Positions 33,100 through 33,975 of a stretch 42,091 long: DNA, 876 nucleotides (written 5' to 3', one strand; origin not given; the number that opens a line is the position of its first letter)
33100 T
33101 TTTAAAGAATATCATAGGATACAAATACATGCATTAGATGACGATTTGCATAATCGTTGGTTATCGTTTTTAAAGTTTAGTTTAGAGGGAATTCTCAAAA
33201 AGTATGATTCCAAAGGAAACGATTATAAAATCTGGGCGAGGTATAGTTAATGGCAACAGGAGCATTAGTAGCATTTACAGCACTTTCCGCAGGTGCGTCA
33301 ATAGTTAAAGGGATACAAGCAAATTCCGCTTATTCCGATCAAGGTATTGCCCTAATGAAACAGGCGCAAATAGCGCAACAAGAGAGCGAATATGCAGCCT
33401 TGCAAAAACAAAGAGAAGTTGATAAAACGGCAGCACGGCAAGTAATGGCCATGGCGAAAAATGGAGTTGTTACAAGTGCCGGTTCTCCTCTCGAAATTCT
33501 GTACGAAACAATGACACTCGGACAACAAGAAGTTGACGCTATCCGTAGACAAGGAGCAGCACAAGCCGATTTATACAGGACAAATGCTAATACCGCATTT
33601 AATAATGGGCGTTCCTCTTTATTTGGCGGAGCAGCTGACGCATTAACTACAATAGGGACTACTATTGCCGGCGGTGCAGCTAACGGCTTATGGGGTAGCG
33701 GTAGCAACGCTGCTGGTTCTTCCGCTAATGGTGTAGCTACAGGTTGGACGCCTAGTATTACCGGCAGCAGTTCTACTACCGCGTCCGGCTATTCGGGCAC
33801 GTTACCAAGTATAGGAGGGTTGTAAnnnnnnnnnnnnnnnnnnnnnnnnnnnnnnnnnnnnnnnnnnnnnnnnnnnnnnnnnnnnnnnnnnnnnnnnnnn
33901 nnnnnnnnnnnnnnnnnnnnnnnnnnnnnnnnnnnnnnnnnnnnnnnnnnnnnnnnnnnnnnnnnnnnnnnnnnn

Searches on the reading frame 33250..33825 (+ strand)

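Call 20: search_protein_families(library=pfam, proteins=[window:33250-33825:+], max_evalue=0.05)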
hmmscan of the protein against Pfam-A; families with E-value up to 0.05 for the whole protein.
window:33250-33825:+ (191 aa): 0 families

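Call 27: search_protein_families(library=phrogs, proteins=[window:33250-33825:+], max_evalue=0.01)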
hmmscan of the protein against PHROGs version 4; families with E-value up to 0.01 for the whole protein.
window:33250-33825:+ (191 aa): 1 family
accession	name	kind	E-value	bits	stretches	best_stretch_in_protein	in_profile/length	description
phrog_418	-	head and packaging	1.9e-13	51.8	1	2-154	9-149/166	internal virion protein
